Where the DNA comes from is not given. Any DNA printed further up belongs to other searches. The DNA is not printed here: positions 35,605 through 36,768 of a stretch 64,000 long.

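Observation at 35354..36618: N-terminally truncated DnaB-like ATPase translationally coupled to an unknown helical protein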

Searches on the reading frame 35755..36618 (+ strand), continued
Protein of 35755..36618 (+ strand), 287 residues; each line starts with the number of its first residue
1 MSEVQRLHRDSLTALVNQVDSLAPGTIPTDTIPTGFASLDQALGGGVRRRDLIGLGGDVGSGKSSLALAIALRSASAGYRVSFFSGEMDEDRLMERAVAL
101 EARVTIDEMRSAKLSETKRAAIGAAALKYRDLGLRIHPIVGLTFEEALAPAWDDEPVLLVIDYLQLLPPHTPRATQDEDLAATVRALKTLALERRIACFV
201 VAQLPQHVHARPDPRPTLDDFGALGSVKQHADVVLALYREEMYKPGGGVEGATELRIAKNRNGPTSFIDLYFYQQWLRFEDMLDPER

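Call 68: find_homologous_proteins(query=A6, max_evalue=1e-10)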
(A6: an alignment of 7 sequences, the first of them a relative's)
Query A6 (7 sequences) (290 aa, profile of the alignment): 1677 proteins with E <= 1e-10 among 8000 candidates; the best 120 are listed.
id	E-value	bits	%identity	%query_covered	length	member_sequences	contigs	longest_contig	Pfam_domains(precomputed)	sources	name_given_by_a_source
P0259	1.1e-110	388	100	100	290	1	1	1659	PF03796.22,PF13481.13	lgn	-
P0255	1.7e-109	384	58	87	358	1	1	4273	PF06745.20,PF03796.22,PF13481.13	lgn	-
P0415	2.2e-102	360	79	94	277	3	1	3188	PF03796.22,PF13481.13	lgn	-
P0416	2.4e-101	357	78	94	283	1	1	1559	PF03796.22,PF13481.13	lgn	-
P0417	2.6e-101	357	78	94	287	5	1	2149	PF03796.22,PF13481.13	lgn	-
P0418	5.2e-101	356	71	91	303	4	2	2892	PF03796.22,PF13481.13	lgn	-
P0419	6.4e-101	356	66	95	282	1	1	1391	PF03796.22,PF13481.13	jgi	jgi:replicative DNA helicase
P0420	1.4e-100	354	70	92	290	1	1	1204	PF03796.22,PF13481.13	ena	-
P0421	1.5e-100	354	74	93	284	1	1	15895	PF03796.22,PF13481.13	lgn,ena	-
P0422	3.0e-100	353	74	94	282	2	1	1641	PF03796.22,PF13481.13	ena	-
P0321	3.4e-100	353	38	86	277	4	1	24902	PF06745.20,PF03796.22,PF13481.13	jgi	jgi:replicative DNA helicase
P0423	4.4e-100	353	69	99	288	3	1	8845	PF03796.22,PF13481.13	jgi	jgi:replicative DNA helicase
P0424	3.3e-99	350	72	94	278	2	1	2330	PF03796.22,PF13481.13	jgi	jgi:replicative DNA helicase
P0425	3.0e-98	347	75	94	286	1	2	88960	PF03796.22,PF13481.13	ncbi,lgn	ncbi:MAG: DnaB-like helicase C-terminal domain-containing protein [Gemmatimonadota bacterium]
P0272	4.0e-98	346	40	86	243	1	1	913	PF06745.20,PF03796.22,PF13481.13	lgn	-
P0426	1.2e-97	345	56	93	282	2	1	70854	PF03796.22,PF13481.13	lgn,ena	-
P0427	1.9e-97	344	58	96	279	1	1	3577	PF03796.22,PF13481.13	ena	-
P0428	3.8e-97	343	58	96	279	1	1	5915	PF06745.20,PF03796.22,PF13481.13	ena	-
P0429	4.4e-97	343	58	96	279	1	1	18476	PF06745.20,PF03796.22,PF13481.13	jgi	jgi:replicative DNA helicase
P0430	5.7e-97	343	59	93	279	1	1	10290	PF06745.20,PF03796.22,PF13481.13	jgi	jgi:replicative DNA helicase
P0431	6.5e-97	342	57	93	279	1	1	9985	PF03796.22,PF13481.13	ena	-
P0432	7.0e-97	342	57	93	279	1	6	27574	PF03796.22,PF13481.13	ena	-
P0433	7.0e-97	342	57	93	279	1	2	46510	PF03796.22,PF13481.13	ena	-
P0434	7.8e-97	342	58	96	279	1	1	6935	PF06745.20,PF03796.22,PF13481.13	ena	-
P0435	9.6e-97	342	58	96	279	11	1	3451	PF06745.20,PF03796.22,PF13481.13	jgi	jgi:replicative DNA helicase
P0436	1.0e-96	342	57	93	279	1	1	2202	PF03796.22,PF13481.13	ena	-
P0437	1.2e-96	341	57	93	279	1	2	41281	PF03796.22,PF13481.13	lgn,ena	-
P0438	1.5e-96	341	58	96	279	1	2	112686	PF03796.22,PF13481.13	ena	-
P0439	1.5e-96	341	57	93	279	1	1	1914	PF06745.20,PF03796.22,PF13481.13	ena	-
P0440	2.0e-96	341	55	93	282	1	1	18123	PF03796.22,PF13481.13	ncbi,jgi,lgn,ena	jgi:replicative DNA helicase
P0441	2.4e-96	341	59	96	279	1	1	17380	PF03796.22,PF13481.13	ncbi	-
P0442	2.5e-96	340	57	93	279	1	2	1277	PF03796.22,PF13481.13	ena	-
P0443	2.7e-96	340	44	85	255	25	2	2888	PF06745.20,PF03796.22,PF13481.13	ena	-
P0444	2.7e-96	340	58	93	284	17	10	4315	PF03796.22,PF23442.2,PF13481.13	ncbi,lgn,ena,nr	ncbi:MAG: AAA family ATPase [Gemmatimonadaceae bacterium]|nr:AAA family ATPase [Gemmatimonadaceae ba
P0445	4.5e-96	340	58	96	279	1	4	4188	PF03796.22,PF13481.13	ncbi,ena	-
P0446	4.6e-96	340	56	96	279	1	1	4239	PF03796.22,PF13481.13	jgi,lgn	jgi:replicative DNA helicase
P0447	4.6e-96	340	57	96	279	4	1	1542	PF06745.20,PF03796.22,PF13481.13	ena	-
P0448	6.4e-96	339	58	96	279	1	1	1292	PF06745.20,PF03796.22,PF13481.13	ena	-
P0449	6.5e-96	339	59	96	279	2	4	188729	PF03796.22,PF13481.13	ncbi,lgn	-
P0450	6.6e-96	339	56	96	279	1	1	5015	PF03796.22,PF13481.13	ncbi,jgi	jgi:replicative DNA helicase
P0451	6.9e-96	339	69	93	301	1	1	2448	PF03796.22,PF13481.13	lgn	-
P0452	7.3e-96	339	43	85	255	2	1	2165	PF06745.20,PF03796.22,PF13481.13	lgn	-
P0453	7.8e-96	339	57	96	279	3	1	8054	PF06745.20,PF03796.22,PF13481.13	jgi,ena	jgi:replicative DNA helicase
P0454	1.1e-95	338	56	96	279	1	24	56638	PF03796.22,PF13481.13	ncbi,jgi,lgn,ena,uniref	ncbi:DnaB-like helicase C-terminal domain-containing protein [Gemmatimonas sp.]|jgi:replicative DNA 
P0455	1.4e-95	338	56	93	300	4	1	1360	PF03796.22,PF13481.13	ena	-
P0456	1.9e-95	338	58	96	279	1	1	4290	PF03796.22,PF13481.13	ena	-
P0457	2.8e-95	337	71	89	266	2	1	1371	PF03796.22,PF13481.13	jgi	jgi:replicative DNA helicase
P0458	2.8e-95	337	59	93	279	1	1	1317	PF03796.22,PF13481.13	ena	-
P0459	2.9e-95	337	56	96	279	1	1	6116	PF03796.22,PF13481.13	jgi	-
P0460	3.6e-95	337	56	96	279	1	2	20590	PF03796.22,PF13481.13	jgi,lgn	jgi:replicative DNA helicase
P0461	4.3e-95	336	60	96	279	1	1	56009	PF03796.22,PF13481.13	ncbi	-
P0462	7.2e-95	336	58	93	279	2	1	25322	PF03796.22,PF13481.13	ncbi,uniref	ncbi:DnaB-like helicase C-terminal domain-containing protein [Gemmatimonas sp.]|uniref:DnaB-like hel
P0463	8.6e-95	335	58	96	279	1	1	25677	PF03796.22,PF13481.13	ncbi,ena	-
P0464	9.5e-95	335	56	96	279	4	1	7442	PF03796.22,PF13481.13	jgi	jgi:replicative DNA helicase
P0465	1.0e-94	335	57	93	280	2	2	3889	PF06745.20,PF03796.22,PF23442.2,PF13481.13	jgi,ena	-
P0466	1.1e-94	335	59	93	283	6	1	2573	PF03796.22,PF23442.2,PF13481.13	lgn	-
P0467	1.4e-94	335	56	96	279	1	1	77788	PF03796.22,PF13481.13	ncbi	-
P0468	1.5e-94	335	59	96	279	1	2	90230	PF03796.22,PF13481.13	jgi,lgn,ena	jgi:replicative DNA helicase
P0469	1.9e-94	334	57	93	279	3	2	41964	PF03796.22,PF13481.13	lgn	-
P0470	1.9e-94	334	56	93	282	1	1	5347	PF03796.22,PF13481.13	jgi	jgi:replicative DNA helicase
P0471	2.1e-94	334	58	93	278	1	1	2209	PF03796.22,PF13481.13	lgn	-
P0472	2.3e-94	334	57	93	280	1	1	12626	PF03796.22,PF13481.13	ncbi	-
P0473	2.6e-94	334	59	96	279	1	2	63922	PF03796.22,PF13481.13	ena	-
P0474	2.7e-94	334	55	93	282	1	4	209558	PF03796.22,PF13481.13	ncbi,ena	-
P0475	3.6e-94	333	58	96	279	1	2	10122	PF03796.22,PF13481.13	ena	-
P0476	4.0e-94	333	57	93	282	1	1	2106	PF03796.22,PF23442.2,PF13481.13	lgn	-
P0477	4.6e-94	333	57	93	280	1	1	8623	PF03796.22,PF13481.13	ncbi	-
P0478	4.8e-94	333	71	96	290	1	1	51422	PF03796.22,PF13481.13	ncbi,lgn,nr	ncbi:MAG TPA: DnaB-like helicase C-terminal domain-containing protein [Gemmatimonas sp.]|nr:DnaB-lik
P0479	5.3e-94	333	59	93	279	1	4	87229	PF03796.22,PF13481.13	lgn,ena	-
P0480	5.5e-94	333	58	96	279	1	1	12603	PF03796.22,PF13481.13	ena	-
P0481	5.8e-94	333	58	96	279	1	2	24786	PF03796.22,PF13481.13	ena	-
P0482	6.0e-94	333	59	93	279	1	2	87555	PF03796.22,PF13481.13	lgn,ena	-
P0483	6.0e-94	333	58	93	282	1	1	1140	PF03796.22,PF23442.2,PF13481.13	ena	-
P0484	6.1e-94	333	58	96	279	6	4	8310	PF03796.22,PF13481.13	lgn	-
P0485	7.0e-94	332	58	93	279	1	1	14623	PF03796.22,PF13481.13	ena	-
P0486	7.4e-94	332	59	93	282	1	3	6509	PF03796.22,PF13481.13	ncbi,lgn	-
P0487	8.3e-94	332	59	88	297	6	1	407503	PF03796.22,PF13481.13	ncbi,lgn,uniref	ncbi:DnaB-like helicase C-terminal domain-containing protein [Gemmatimonas aurantiaca]|uniref:DnaB-l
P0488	8.4e-94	332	55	93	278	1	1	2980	PF06745.20,PF03796.22,PF13481.13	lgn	-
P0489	8.5e-94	332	56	96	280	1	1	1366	PF03796.22,PF23442.2,PF13481.13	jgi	jgi:replicative DNA helicase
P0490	9.4e-94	332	59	96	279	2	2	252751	PF03796.22,PF13481.13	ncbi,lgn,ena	-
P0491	1.0e-93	332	55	93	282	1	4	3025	PF03796.22,PF13481.13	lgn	-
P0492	1.0e-93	332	58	96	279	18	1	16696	PF03796.22,PF13481.13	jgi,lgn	-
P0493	1.1e-93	332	57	96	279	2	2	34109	PF03796.22,PF13481.13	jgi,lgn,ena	jgi:replicative DNA helicase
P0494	1.2e-93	332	55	94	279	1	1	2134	PF03796.22,PF23442.2,PF13481.13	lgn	-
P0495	1.2e-93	332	56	96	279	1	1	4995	PF03796.22,PF13481.13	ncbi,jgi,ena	jgi:replicative DNA helicase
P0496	1.2e-93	332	55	95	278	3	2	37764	PF03796.22,PF23442.2,PF13481.13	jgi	-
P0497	1.3e-93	332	58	96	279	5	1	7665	PF03796.22,PF13481.13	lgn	-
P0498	1.5e-93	331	57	93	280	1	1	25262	PF03796.22,PF13481.13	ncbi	-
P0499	1.5e-93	331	61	93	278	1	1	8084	PF03796.22,PF13481.13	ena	-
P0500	1.8e-93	331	59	88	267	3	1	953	PF03796.22,PF13481.13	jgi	jgi:replicative DNA helicase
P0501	2.0e-93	331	58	96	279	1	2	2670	PF03796.22,PF13481.13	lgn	-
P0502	2.8e-93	330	57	96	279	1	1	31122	PF03796.22,PF13481.13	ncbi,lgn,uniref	ncbi:DnaB-like helicase C-terminal domain-containing protein [Gemmatimonas sp.]|uniref:DnaB-like hel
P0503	2.8e-93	330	58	96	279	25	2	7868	PF03796.22,PF13481.13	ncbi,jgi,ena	jgi:replicative DNA helicase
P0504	3.0e-93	330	58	96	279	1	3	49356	PF03796.22,PF13481.13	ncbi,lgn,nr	ncbi:MAG: DnaB-like helicase C-terminal domain-containing protein [Gemmatimonadota bacterium]|nr:Dna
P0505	3.0e-93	330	59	93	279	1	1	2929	PF03796.22,PF13481.13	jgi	jgi:replicative DNA helicase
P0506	3.3e-93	330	56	88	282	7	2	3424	PF03796.22,PF13481.13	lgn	-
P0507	3.4e-93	330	55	93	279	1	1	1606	PF03796.22,PF13481.13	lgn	-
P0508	3.7e-93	330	58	96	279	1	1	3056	PF03796.22,PF13481.13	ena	-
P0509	3.8e-93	330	56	96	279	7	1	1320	PF03796.22,PF13481.13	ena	-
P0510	4.4e-93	330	58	96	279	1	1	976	PF03796.22,PF13481.13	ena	-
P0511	4.6e-93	330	56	96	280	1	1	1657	PF03796.22,PF13481.13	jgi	jgi:replicative DNA helicase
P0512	4.7e-93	330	56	94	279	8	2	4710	PF06745.20,PF03796.22,PF13481.13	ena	-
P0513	5.0e-93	330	56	93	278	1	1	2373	PF03796.22,PF13481.13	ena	-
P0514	5.4e-93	330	58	96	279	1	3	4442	PF03796.22,PF13481.13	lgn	-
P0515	5.7e-93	329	58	93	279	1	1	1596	PF03796.22,PF13481.13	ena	-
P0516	5.9e-93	329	55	96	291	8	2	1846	PF03796.22,PF13481.13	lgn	-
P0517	6.0e-93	329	56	93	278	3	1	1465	PF03796.22,PF13481.13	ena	-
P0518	6.2e-93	329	57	96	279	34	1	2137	PF03796.22,PF13481.13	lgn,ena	-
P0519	6.4e-93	329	61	88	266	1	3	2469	PF06745.20,PF03796.22,PF23442.2,PF13481.13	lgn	-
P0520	6.9e-93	329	58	96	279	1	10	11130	PF03796.22,PF13481.13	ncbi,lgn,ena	-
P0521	7.4e-93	329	56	93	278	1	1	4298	PF03796.22,PF13481.13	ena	-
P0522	7.6e-93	329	59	93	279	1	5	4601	PF03796.22,PF13481.13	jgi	jgi:replicative DNA helicase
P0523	7.8e-93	329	56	93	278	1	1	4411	PF03796.22,PF13481.13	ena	-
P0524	8.6e-93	329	61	93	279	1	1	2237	PF03796.22,PF13481.13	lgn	-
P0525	8.7e-93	329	56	96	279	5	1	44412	PF03796.22,PF13481.13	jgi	jgi:replicative DNA helicase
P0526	9.0e-93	329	56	93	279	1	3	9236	PF03796.22,PF23442.2,PF13481.13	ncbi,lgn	-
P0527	9.5e-93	329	58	93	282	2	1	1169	PF03796.22,PF23442.2,PF13481.13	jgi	-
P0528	9.7e-93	329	43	85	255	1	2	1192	PF06745.20,PF03796.22,PF13481.13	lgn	-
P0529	1.0e-92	329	56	96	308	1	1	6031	PF03796.22,PF23442.2,PF13481.13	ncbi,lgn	ncbi:MAG: DnaB-like helicase C-terminal domain-containing protein [Gemmatimonas sp.]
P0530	1.1e-92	329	60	93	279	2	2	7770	PF03796.22,PF13481.13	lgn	-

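Call 70: find_encoding_contigs(protein=P0487, flank=10000, max_places=2)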
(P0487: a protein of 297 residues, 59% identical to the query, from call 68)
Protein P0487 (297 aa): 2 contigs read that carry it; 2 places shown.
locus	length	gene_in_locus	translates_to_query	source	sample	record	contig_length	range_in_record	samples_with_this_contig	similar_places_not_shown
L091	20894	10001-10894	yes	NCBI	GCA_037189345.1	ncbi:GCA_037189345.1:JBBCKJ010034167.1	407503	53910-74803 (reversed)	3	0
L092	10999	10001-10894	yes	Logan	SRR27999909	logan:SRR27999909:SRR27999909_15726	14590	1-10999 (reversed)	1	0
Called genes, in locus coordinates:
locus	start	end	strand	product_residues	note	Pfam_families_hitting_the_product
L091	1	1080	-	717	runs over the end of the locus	PF00912:Transgly, PF00905:Transpeptidase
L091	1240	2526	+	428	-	PF00579:tRNA-synt_1b, PF22421:SYY_C-terminal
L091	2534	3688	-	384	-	PF00266:Aminotran_5, PF22580:KYNU_C (weak)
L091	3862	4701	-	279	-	PF12911:OppC_N (weak), PF00528:BPD_transp_1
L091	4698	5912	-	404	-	-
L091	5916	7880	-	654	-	PF00664:ABC_membrane, PF00005:ABC_tran, PF02463:SMC_N (faint)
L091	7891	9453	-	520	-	PF00072:Response_reg, PF08665:PglZ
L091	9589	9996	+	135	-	-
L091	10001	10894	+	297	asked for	PF13481:AAA_25, PF03796:DnaB_C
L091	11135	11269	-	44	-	-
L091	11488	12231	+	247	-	PF20772:TACO1_YebC_N, PF01709:Transcrip_reg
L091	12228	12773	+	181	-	PF02075:RuvC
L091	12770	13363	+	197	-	PF01330:RuvA_N, PF14520:HHH_5, PF07499:RuvA_C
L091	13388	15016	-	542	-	PF04389:Peptidase_M28, PF01546:Peptidase_M20 (weak)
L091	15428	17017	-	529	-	PF12704:MacB_PCD, PF02687:FtsX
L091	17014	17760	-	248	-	PF00005:ABC_tran, PF13191:AAA_16 (weak), PF13604:AAA_30 (faint), PF13304:AAA_21 (faint)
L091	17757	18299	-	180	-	PF11736:DUF3299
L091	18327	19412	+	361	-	PF05496:RuvB_N, PF00004:AAA, PF07728:AAA_5, PF17864:AAA_lid_4, PF05491:WHD_RuvB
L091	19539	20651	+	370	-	PF02547:Queuosine_synth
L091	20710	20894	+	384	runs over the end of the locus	PF01702:TGT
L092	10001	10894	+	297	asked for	PF13481:AAA_25, PF03796:DnaB_C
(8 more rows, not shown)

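Call 86: search_dna_similar(query=window:35755-36615:+, collection=plasmids, mode=protein, max_evalue=1e-10, max_rows=12)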
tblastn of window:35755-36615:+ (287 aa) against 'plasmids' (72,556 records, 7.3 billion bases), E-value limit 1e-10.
Records with a match: 1173; places in all: 1216; records where one place covers at least 80% of the query: 347.
Best place of each record, by identity: <60% 1173.
By first word of the organism name: Escherichia 407; Streptomyces 98; Citrobacter 89; Chlamydia 63; Pseudomonas 61; Salmonella 39; Klebsiella 31; Providencia 27; Bacillus 23; Nostoc 21; and 116 more.
By predicted mobility (MOB-suite, as given by PLSDB): non-mobilizable 891; conjugative 163; mobilizable 119.
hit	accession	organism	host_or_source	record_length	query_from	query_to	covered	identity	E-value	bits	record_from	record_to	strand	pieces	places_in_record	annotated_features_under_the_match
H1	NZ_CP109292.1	Streptomyces uncialis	-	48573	9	282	95%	31.4%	3e-19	95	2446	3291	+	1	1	dnaB: replicative DNA helicase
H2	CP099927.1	Vibrio parahaemolyticus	Anadara tuberculosa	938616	6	287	98%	30.5%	4e-22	103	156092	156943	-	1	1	dnaB: replicative DNA helicase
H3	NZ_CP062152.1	Vibrio parahaemolyticus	oyster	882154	6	287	98%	30.5%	5e-22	102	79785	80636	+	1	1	dnaB: replicative DNA helicase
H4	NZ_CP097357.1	Vibrio parahaemolyticus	oyster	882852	6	287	98%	30.5%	5e-22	102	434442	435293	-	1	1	dnaB: replicative DNA helicase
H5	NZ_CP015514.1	Vibrio vulnificus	Mactra veneriformis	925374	6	287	98%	30.5%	1e-21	101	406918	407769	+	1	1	replicative DNA helicase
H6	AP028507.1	Serratia marcescens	-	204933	10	284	96%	31.3%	5e-18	91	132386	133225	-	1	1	dnaB2: replicative DNA helicase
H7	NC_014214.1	Allomeiothermus silvanus DSM 9946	hot spring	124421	36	282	86%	34.7%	8e-28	119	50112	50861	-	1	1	dnaB: replicative DNA helicase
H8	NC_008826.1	Methylibium petroleiphilum PM1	-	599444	36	285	87%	34.2%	1e-18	93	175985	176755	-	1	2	DnaB-like helicase C-terminal domain-containing protein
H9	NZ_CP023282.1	Nostoc sp. CENA543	cell culture,Brazilian saline-alkaline ...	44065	36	287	88%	33.8%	7e-22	102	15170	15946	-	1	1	dnaB: replicative DNA helicase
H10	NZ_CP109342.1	Streptomyces anulatus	-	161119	7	282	96%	30.9%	6e-19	94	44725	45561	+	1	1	none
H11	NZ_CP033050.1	Virgibacillus halodenitrificans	cell culture,Red Sea lagoons-Mangrove ...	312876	9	279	94%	31.3%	6e-25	111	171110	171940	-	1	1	dnaB: replicative DNA helicase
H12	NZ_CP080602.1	Nocardiopsis sp. MT53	Whole organism,soil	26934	10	282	95%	31.0%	1e-18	93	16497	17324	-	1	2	none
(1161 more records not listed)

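Call 92: search_protein_families(library=pfam, proteins=[P0444, P0487, L091:9589-9996:+], max_evalue=0.1)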
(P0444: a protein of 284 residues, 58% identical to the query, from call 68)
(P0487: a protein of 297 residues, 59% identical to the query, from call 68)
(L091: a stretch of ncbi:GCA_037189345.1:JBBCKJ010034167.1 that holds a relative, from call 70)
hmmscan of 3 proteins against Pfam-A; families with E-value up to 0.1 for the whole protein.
P0444 (284 aa): 4 families
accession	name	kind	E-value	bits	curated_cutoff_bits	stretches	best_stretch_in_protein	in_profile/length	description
PF03796.21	DnaB_C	-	7.9e-35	120.9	27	1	31-280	2-255/255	DnaB-like helicase C terminal domain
PF13481.12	AAA_25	-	1.1e-07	32.1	27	1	26-203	10-190/195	AAA domain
PF13191.12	AAA_16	-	0.00025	22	32.6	1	48-165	23-145/167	AAA ATPase domain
PF06745.19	ATPase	-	0.0035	17.2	26.6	1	31-96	1-70/231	KaiC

P0487 (297 aa): 3 families
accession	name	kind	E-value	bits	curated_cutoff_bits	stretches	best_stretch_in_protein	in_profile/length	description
PF03796.21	DnaB_C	-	6.2e-31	108.1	27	1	48-293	2-255/255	DnaB-like helicase C terminal domain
PF13481.12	AAA_25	-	5.3e-08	33.2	27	1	50-216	17-190/195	AAA domain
PF06745.19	ATPase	-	0.0048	16.7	26.6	1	49-239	2-185/231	KaiC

L091:9589-9996:+ (135 aa): 0 families

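Call 95: find_encoding_contigs(protein=P0321, flank=8000, max_places=1)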
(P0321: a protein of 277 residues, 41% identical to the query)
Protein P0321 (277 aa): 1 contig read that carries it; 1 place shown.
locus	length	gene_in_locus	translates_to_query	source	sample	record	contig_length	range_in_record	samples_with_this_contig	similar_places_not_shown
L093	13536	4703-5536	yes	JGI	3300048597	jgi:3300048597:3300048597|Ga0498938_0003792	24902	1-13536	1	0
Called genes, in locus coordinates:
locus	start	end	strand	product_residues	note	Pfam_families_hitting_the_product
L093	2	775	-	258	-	?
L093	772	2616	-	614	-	PF00664:ABC_membrane, PF00005:ABC_tran, PF02463:SMC_N (faint)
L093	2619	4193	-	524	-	PF00072:Response_reg, PF08665:PglZ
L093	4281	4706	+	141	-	-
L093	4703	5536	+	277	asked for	PF13481:AAA_25, PF03796:DnaB_C, PF06745:ATPase (weak)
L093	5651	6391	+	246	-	PF20772:TACO1_YebC_N, PF01709:Transcrip_reg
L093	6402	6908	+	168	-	PF02075:RuvC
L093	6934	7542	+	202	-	PF01330:RuvA_N, PF14520:HHH_5, PF07499:RuvA_C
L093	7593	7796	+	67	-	-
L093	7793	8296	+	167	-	-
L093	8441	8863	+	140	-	-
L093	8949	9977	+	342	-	PF05496:RuvB_N, PF01078:Mg_chelatase (faint), PF00004:AAA, PF07728:AAA_5, PF17864:AAA_lid_4, PF05491:WHD_RuvB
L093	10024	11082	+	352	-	PF02547:Queuosine_synth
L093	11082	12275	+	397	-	PF01702:TGT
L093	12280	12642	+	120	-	PF02699:YajC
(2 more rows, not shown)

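Call 96: find_encoding_contigs(protein=P0319, flank=6000, max_places=1)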
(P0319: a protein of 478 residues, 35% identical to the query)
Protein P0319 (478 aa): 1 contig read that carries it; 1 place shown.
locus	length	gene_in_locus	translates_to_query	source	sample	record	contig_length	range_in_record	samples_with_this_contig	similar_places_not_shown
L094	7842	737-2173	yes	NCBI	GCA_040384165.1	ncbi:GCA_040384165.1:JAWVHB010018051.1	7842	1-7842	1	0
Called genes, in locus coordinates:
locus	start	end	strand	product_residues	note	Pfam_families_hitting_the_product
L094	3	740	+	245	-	?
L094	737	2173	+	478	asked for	PF00772:DnaB, PF03796:DnaB_C, PF06745:ATPase (weak), PF13481:AAA_25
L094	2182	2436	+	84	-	-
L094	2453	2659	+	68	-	-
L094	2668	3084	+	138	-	-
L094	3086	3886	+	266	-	-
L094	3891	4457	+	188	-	PF16473:Rv2179c-like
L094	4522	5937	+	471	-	-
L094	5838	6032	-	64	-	-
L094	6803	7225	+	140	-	-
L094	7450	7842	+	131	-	?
